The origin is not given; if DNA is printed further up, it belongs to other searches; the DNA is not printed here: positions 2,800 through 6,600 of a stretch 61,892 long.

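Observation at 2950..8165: BNR propeller fused to an exported FAD oxidoreductase, plus a stand-alone paralog: a candidate uncharacterised redox step on sialoglycans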

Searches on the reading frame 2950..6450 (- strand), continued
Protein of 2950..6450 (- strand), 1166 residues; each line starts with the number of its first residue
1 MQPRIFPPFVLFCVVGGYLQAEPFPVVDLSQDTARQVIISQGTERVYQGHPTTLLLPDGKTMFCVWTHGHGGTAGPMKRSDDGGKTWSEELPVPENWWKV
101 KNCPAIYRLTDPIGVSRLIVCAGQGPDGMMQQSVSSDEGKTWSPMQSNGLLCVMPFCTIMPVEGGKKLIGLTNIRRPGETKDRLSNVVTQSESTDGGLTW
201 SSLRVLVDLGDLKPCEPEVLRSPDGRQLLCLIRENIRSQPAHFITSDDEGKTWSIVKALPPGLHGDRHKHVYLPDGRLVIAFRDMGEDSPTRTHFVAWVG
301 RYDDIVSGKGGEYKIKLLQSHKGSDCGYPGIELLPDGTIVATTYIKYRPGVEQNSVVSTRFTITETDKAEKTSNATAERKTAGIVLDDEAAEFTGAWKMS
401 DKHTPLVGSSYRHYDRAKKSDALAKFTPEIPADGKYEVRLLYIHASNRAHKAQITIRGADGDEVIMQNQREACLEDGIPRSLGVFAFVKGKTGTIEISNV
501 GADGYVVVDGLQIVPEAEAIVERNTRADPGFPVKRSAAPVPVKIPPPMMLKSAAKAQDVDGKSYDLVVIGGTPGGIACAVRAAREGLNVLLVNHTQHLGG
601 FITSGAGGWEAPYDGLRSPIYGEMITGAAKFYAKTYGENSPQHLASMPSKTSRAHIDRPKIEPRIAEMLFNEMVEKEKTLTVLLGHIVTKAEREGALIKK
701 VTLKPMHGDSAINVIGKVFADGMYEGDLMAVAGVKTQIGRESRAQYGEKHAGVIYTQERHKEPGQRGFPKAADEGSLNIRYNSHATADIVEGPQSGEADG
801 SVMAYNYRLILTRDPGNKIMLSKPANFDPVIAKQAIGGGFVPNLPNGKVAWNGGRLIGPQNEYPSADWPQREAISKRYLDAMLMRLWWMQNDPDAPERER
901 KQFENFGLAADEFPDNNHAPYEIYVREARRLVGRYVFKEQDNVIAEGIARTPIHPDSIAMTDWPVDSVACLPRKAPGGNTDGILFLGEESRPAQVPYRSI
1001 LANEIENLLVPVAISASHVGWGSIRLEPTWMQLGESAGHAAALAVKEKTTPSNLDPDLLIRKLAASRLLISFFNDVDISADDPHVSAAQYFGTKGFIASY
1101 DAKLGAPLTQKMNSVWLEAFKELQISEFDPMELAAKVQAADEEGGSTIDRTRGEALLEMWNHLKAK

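Call 53: search_protein_families(library=pfam, proteins=[P0256, P0257, P0262, P0275, P0319, P0346, P0365, P0325, P0310, P0243], max_evalue=0.0001)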
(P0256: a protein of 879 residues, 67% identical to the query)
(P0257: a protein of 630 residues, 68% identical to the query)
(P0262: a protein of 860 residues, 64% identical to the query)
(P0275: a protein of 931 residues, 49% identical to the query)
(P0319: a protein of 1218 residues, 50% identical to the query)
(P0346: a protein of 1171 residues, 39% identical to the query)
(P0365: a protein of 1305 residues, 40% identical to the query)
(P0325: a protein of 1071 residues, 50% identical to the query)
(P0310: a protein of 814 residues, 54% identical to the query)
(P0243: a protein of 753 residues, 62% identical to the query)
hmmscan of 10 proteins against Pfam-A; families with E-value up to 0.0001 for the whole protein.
P0256 (879 aa): 3 families
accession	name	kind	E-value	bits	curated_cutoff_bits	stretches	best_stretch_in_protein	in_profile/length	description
PF03629.24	SASA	-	1.7e-18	67.5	24.8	2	303-391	119-207/226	Carbohydrate esterase, sialic acid-specific acetylesterase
PF13088.12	BNR_2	-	1.3e-17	64.5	31.4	2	614-784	59-226/277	BNR repeat-like domain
PF02012.26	BNR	-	5.2e-07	29.1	27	0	582-591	2-11/12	BNR/Asp-box repeat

P0257 (630 aa): 7 families
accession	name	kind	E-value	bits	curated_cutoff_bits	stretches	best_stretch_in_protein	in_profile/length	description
PF20434.5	BD-FAE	-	6.1e-27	95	26.8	1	51-229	10-214/215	BD-FAE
PF07859.19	Abhydrolase_3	-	2.4e-18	67.1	25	1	57-250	1-209/210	alpha/beta hydrolase fold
PF13088.12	BNR_2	-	2.7e-15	56.9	31.4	2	311-464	113-251/277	BNR repeat-like domain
PF00326.27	Peptidase_S9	-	2.5e-14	53.7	22.6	1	105-270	43-208/213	Prolyl oligopeptidase family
PF00135.34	COesterase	-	3.7e-08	33.2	27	1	37-144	86-198/515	Carboxylesterase family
PF12146.15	Hydrolase_4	-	1.2e-06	28.5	27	0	206-250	193-235/239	Serine aminopeptidase, S33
PF02012.26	BNR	-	1.3e-06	27.9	27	0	340-349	2-11/12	BNR/Asp-box repeat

P0262 (860 aa): 1 family
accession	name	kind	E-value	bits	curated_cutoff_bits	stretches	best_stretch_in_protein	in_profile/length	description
PF13088.12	BNR_2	-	5e-18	65.9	31.4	1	121-300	54-228/277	BNR repeat-like domain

P0275 (931 aa): 3 families
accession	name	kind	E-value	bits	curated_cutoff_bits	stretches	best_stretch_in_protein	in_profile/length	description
PF13088.12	BNR_2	-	1.6e-29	103.5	31.4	2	272-433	81-228/277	BNR repeat-like domain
PF02012.26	BNR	-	2.2e-11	42.4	27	0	804-813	2-11/12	BNR/Asp-box repeat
PF15902.12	Sortilin-Vps10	-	1.3e-07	31.2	33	0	748-814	381-433/446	Sortilin, neurotensin receptor 3,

P0319 (1218 aa): 4 families
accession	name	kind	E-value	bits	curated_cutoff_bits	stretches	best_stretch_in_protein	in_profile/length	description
PF13088.12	BNR_2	-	3.8e-28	99.1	31.4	2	935-1123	44-227/277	BNR repeat-like domain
PF02012.26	BNR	-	5.2e-09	35.2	27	0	261-270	2-11/12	BNR/Asp-box repeat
PF15902.12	Sortilin-Vps10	-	1.9e-07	30.7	33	0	260-384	4-111/446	Sortilin, neurotensin receptor 3,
PF13810.12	DUF4185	-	3.7e-05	23.5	39.5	0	302-341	121-166/309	Domain of unknown function (DUF4185)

P0346 (1171 aa): 3 families
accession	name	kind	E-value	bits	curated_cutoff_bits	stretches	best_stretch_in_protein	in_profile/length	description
PF13472.12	Lipase_GDSL_2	-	1.9e-35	123.4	32.9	2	29-224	1-178/178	GDSL-like Lipase/Acylhydrolase family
PF00657.28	Lipase_GDSL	-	7.2e-21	75.7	23.6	1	27-227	1-206/208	GDSL-like Lipase/Acylhydrolase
PF13088.12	BNR_2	-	6.8e-19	68.7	31.4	2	922-1053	85-205/277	BNR repeat-like domain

P0365 (1305 aa): 8 families
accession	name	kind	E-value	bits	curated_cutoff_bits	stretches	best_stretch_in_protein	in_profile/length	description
PF13088.12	BNR_2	-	1.4e-51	176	31.4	2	1006-1276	18-276/277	BNR repeat-like domain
PF13472.12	Lipase_GDSL_2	-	6.1e-28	99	32.9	1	71-251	1-178/178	GDSL-like Lipase/Acylhydrolase family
PF00657.28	Lipase_GDSL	-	3.1e-21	76.9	23.6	1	69-255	1-207/208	GDSL-like Lipase/Acylhydrolase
PF13859.12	BNR_3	-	3.9e-19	69.6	27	1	976-1243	2-266/308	BNR repeat-like domain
PF02012.26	BNR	-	8.7e-15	52.7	27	0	1137-1147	2-12/12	BNR/Asp-box repeat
PF24316.1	Tli3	-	2.4e-12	47.7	27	0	806-839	59-98/129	T6SS Tli3 immunity protein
PF15902.12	Sortilin-Vps10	-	5.1e-10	39.1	33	0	1136-1253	4-111/446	Sortilin, neurotensin receptor 3,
PF21471.3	Reelin_subrepeat-B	-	3.6e-05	24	27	0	817-846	52-81/127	Reelin subrepeat B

P0325 (1071 aa): 6 families
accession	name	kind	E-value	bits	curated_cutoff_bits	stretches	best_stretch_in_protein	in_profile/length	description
PF13088.12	BNR_2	-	6.2e-16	59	31.4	2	122-290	60-226/277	BNR repeat-like domain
PF22244.2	GCE_fung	-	3.4e-08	34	27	0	571-620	84-135/231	Glucuronyl esterase, fungi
PF05448.18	AXE1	-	1.6e-06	27.6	21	1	462-621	51-207/321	Acetyl xylan esterase (AXE1)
PF00326.27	Peptidase_S9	-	3.1e-06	27.3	22.6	1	549-631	23-106/213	Prolyl oligopeptidase family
PF02129.25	Peptidase_S15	-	7.4e-06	26.3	23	1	483-633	8-141/262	X-Pro dipeptidyl-peptidase (S15 family)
PF02012.26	BNR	-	1.4e-05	24.8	27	0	146-155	2-11/12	BNR/Asp-box repeat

P0310 (814 aa): 3 families
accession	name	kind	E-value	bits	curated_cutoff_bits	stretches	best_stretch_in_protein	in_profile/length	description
PF13088.12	BNR_2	-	2.7e-16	60.2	31.4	1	545-716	60-227/277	BNR repeat-like domain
PF14315.11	DUF4380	-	4.7e-15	55.8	29.4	1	31-331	5-292/295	Domain of unknown function (DUF4380)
PF02012.26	BNR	-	2.6e-07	30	27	0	509-518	2-11/12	BNR/Asp-box repeat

P0243 (753 aa): 3 families
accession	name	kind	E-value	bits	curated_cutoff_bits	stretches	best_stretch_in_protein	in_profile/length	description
PF12831.13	FAD_oxidored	-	2.8e-43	149.2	27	1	338-646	146-412/416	FAD dependent oxidoreductase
PF13088.12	BNR_2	-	4.1e-15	56.3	31.4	1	97-299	52-238/277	BNR repeat-like domain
PF02012.26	BNR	-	1.1e-05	25.2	27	0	74-83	2-11/12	BNR/Asp-box repeat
